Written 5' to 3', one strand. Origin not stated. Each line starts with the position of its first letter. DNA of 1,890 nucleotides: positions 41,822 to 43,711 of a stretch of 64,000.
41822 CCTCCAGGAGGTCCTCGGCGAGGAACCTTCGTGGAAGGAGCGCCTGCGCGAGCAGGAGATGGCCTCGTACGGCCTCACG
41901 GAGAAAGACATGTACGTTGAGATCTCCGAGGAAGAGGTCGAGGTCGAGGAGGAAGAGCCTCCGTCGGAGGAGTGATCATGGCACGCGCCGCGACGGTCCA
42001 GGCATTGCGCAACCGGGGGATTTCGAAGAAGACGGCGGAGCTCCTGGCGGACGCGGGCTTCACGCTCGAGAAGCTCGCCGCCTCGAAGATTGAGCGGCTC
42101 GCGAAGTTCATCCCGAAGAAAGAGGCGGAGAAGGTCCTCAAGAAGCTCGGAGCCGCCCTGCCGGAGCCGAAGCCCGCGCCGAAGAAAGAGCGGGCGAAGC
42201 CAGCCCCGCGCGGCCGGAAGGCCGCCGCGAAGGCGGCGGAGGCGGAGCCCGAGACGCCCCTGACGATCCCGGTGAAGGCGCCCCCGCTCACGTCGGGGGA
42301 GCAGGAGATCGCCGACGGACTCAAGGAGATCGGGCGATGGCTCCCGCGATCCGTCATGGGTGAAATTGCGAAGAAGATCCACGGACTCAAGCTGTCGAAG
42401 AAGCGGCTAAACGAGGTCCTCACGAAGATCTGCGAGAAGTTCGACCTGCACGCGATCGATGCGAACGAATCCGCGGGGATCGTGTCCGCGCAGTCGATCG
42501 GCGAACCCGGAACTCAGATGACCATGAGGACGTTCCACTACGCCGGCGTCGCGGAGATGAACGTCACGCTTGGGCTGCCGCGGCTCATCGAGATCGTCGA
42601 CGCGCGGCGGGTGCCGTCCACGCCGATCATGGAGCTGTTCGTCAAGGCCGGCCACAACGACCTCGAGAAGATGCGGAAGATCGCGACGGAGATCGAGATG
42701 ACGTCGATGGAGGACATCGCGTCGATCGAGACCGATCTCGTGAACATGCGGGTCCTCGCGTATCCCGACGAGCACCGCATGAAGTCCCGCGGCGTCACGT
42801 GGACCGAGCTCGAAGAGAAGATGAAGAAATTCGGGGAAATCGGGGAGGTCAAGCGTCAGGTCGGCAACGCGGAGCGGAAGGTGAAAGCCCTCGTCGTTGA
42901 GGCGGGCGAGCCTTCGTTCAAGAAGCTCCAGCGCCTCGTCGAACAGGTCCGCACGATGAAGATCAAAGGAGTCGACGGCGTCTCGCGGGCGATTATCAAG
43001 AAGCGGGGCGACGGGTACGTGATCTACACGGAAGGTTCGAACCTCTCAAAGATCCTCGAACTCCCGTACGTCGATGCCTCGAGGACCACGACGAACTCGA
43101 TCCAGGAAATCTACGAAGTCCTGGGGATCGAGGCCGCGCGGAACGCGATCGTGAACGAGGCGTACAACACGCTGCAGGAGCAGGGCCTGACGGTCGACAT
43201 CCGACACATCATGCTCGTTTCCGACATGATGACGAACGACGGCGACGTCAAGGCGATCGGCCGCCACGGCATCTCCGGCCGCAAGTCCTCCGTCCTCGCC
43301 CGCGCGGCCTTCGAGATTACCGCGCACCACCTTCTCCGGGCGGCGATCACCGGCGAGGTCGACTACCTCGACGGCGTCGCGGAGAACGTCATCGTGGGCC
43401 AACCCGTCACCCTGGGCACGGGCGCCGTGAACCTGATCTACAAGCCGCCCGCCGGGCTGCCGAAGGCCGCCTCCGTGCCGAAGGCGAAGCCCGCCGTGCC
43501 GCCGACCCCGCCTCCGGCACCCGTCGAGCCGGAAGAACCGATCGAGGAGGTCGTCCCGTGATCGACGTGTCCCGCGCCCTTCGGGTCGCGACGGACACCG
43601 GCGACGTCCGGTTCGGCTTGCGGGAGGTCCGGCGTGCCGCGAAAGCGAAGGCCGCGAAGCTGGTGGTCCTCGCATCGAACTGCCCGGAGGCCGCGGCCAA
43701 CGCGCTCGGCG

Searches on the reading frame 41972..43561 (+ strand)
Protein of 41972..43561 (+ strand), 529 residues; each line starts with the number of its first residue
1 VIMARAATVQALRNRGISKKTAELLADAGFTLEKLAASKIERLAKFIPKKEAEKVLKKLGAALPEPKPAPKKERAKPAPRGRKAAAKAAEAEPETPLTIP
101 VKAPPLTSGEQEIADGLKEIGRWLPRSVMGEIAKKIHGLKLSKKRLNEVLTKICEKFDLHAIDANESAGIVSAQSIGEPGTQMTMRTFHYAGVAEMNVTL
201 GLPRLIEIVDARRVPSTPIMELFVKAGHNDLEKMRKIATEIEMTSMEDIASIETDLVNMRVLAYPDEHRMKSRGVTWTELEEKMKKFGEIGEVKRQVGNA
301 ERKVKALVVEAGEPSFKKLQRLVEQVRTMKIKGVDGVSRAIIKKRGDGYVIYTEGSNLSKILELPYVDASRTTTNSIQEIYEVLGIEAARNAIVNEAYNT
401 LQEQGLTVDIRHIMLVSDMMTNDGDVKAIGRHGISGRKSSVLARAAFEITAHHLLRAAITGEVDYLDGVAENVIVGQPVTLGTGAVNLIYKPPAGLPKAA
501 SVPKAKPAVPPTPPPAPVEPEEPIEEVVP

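Call 49: search_protein_families(library=pfam, proteins=[window:41972-43561:+], max_evalue=0.00001)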
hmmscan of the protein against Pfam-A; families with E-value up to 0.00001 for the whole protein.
window:41972-43561:+ (529 aa): 1 family
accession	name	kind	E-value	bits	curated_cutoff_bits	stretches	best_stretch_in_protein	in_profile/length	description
PF04998.22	RNA_pol_Rpb1_5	-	1.3e-51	176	28.5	1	141-440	66-265/267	RNA polymerase Rpb1, domain 5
